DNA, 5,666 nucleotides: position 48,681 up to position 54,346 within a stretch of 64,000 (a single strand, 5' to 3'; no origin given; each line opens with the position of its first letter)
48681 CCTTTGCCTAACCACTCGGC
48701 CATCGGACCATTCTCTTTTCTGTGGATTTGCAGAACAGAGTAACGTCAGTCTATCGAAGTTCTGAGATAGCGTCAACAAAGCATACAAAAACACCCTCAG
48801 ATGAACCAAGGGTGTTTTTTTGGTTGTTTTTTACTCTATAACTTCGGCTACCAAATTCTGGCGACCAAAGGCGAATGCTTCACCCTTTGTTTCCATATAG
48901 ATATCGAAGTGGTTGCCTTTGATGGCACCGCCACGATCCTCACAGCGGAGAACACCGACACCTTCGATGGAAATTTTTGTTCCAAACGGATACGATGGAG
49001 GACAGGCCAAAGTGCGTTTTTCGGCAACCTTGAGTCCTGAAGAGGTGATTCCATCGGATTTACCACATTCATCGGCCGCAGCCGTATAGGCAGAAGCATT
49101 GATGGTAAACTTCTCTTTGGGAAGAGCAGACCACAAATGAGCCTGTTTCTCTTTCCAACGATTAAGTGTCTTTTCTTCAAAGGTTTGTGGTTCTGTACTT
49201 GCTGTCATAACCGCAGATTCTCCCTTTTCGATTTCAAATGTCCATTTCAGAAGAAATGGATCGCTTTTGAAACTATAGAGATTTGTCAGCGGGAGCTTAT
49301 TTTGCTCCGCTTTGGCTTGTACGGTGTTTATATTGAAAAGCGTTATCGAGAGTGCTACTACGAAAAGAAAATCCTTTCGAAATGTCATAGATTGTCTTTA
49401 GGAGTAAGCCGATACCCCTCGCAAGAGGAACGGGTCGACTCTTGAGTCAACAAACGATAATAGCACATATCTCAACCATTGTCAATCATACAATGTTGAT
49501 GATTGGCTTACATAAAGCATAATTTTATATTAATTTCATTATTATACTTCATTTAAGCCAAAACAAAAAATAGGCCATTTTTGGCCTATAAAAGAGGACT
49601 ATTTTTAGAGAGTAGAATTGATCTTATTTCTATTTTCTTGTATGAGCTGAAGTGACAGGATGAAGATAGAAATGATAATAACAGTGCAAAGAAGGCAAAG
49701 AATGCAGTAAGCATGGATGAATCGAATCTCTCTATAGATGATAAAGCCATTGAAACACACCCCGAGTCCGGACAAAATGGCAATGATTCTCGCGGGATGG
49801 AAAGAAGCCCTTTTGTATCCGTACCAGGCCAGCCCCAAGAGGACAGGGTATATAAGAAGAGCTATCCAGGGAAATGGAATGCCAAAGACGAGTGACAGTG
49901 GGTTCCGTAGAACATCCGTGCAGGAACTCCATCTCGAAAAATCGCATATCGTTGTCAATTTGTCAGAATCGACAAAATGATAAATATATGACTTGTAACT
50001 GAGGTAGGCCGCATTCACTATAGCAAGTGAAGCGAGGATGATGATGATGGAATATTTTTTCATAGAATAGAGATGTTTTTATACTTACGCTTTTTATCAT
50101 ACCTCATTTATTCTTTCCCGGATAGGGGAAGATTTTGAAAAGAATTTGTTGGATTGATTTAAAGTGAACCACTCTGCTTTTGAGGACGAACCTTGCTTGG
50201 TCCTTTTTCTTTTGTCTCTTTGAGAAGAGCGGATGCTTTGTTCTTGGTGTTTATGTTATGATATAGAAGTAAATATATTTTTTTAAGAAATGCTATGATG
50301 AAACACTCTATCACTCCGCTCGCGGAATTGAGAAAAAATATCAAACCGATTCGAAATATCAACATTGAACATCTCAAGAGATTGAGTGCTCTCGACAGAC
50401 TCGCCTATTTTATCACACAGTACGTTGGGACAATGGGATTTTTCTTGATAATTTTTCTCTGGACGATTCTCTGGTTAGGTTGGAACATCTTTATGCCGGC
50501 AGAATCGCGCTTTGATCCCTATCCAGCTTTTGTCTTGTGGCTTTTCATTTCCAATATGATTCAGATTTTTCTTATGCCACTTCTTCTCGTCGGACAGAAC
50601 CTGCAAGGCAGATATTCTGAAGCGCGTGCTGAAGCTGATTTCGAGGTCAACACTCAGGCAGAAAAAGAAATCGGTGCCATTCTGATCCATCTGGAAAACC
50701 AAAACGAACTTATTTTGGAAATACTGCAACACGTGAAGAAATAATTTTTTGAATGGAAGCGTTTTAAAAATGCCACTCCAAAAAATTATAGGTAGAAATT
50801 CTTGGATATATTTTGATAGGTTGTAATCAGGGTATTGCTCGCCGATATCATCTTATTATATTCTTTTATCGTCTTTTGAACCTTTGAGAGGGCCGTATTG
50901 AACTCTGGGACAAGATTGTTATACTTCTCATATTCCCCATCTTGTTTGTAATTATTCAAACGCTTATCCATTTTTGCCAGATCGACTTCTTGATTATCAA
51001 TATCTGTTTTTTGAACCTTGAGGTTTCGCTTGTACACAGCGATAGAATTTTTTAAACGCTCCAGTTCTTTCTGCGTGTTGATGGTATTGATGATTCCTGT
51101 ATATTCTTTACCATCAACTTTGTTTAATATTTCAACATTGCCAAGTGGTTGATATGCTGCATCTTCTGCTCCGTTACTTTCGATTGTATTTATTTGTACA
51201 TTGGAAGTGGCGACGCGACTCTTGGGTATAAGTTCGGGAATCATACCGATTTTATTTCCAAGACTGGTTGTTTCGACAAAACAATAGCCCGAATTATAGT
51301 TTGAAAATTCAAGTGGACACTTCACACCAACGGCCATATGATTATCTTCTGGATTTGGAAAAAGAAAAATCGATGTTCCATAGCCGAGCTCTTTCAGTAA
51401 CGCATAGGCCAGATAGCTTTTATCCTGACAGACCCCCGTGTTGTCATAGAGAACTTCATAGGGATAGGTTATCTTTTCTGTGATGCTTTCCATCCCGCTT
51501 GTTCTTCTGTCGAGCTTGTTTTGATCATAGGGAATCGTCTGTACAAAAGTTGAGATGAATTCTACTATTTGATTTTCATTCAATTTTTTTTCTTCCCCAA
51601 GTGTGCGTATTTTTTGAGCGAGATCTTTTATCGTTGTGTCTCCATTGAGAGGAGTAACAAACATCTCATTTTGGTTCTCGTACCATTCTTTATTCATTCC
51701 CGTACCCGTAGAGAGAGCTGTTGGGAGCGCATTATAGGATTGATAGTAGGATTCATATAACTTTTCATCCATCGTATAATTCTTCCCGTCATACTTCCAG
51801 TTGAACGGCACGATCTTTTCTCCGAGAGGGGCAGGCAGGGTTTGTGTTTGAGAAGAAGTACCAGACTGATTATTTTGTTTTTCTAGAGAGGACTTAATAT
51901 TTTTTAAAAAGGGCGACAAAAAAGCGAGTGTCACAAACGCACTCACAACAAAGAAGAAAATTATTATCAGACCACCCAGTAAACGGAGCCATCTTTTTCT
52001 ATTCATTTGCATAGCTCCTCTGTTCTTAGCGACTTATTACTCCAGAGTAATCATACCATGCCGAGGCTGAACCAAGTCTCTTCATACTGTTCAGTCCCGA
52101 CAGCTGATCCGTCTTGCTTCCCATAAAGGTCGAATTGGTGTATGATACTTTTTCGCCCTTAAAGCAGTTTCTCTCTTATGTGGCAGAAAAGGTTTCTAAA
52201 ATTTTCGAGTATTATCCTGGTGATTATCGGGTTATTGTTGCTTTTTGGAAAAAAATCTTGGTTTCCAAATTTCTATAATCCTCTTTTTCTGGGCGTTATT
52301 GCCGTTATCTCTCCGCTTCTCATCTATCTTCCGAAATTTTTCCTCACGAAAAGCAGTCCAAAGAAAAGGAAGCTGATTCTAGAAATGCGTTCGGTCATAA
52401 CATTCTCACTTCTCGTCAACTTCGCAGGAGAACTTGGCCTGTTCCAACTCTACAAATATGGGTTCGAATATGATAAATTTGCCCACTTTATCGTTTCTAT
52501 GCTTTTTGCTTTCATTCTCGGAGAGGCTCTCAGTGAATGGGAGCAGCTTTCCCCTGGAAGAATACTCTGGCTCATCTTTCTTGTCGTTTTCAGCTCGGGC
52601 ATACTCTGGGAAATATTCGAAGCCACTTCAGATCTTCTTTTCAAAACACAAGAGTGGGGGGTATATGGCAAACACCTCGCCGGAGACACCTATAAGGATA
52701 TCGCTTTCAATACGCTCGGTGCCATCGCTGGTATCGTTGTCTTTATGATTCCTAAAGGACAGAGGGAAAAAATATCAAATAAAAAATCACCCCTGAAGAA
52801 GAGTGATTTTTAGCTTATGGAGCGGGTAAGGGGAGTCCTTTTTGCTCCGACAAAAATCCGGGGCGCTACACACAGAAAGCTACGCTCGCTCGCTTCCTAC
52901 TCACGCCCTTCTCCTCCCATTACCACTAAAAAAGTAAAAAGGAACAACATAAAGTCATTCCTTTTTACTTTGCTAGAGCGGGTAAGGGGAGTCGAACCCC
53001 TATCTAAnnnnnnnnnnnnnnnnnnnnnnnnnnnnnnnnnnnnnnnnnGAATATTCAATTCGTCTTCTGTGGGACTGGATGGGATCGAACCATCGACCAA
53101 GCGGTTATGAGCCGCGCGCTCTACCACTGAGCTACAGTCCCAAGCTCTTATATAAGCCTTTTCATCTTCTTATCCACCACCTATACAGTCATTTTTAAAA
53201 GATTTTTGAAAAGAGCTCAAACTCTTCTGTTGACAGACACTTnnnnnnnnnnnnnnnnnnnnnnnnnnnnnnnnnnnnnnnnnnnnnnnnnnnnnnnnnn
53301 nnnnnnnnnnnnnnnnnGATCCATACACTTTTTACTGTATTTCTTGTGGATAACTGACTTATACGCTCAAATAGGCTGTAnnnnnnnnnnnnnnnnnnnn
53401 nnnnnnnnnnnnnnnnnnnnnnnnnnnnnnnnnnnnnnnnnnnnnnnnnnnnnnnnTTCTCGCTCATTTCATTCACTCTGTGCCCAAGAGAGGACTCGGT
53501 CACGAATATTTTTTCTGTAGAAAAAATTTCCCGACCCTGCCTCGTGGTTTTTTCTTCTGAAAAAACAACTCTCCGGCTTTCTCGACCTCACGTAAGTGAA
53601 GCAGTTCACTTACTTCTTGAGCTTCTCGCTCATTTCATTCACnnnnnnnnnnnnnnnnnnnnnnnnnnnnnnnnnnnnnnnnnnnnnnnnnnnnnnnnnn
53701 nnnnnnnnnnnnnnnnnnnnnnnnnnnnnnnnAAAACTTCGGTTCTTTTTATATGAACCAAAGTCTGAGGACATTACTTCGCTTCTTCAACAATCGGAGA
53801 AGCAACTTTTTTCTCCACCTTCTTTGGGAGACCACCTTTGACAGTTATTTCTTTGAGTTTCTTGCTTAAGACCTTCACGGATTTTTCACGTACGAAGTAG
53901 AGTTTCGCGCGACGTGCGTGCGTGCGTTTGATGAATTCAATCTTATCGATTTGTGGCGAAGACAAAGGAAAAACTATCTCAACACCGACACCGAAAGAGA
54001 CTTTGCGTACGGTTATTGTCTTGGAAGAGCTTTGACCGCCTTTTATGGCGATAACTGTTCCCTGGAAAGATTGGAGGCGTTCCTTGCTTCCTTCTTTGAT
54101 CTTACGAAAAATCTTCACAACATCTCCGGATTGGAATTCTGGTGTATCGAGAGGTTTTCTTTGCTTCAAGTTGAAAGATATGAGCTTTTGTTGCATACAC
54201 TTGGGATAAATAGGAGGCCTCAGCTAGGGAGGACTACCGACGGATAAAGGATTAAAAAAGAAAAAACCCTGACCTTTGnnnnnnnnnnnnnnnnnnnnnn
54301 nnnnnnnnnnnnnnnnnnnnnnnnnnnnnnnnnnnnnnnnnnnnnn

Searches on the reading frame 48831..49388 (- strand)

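Call 7: search_protein_families(library=pfam, proteins=[window:48831-49388:-])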
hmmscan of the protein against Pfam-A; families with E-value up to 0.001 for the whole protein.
window:48831-49388:- (185 aa): 1 family
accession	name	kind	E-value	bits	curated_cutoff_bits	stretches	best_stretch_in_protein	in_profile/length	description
PF06725.17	3D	-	2.4e-10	40.9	23.8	1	126-178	2-65/72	3D domain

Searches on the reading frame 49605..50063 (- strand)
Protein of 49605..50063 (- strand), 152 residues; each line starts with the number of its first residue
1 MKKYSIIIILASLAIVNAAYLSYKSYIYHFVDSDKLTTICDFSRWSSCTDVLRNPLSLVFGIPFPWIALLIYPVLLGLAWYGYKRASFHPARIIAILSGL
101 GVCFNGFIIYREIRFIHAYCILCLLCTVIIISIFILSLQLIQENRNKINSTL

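Call 10: search_protein_families(library=pfam, proteins=[window:49605-50063:-])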
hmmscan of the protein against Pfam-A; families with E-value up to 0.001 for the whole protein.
window:49605-50063:- (152 aa): 1 family
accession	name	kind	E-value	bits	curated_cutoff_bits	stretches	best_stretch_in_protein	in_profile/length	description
PF07884.19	VKOR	-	2.8e-19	70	27.5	1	6-137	2-133/134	Vitamin K epoxide reductase family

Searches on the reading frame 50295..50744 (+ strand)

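Call 10: search_protein_families(library=pfam, proteins=[window:50295-50744:+])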
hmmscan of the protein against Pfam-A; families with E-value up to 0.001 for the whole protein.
window:50295-50744:+ (149 aa): 1 family
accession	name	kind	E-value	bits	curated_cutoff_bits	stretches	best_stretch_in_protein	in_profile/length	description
PF06210.16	DUF1003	-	9.9e-24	83.9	27.4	1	44-142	1-98/103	Protein of unknown function (DUF1003)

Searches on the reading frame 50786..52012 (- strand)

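Call 10: search_protein_families(library=pfam, proteins=[window:50786-52012:-])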
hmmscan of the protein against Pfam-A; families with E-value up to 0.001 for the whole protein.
window:50786-52012:- (408 aa): 1 family
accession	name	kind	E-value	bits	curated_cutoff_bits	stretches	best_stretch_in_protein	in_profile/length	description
PF04473.18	DUF553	-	2.6e-07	30.6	20.5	1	130-231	5-103/140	Transglutaminase-like domain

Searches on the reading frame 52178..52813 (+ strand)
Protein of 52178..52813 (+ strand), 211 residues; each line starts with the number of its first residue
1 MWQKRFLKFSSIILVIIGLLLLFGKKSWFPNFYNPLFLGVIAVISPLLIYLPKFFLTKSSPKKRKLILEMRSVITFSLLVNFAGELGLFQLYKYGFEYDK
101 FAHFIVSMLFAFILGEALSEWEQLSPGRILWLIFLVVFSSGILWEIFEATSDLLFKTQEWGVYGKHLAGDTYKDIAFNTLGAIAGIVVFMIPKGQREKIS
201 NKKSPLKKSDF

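Call 10: search_protein_families(library=pfam, proteins=[window:52178-52813:+])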
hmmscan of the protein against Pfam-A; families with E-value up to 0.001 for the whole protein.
window:52178-52813:+ (211 aa): 1 family
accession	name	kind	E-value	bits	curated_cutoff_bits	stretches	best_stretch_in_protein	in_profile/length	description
PF09997.14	DUF2238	-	9.5e-07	29.2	26.4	1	97-159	58-119/140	Predicted membrane protein (DUF2238)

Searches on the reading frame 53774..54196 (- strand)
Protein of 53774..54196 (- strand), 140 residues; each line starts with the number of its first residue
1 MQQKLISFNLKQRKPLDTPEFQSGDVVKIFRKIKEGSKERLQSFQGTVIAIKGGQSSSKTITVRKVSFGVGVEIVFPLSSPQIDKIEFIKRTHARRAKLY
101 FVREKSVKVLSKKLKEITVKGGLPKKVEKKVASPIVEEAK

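Call 11: search_protein_families(library=pfam, proteins=[window:53774-54196:-])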
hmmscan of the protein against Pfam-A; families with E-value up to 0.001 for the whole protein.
window:53774-54196:- (140 aa): 1 family
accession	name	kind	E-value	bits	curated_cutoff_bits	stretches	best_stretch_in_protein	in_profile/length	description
PF01245.26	Ribosomal_L19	-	5.7e-34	116.9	22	1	15-109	12-105/111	Ribosomal protein L19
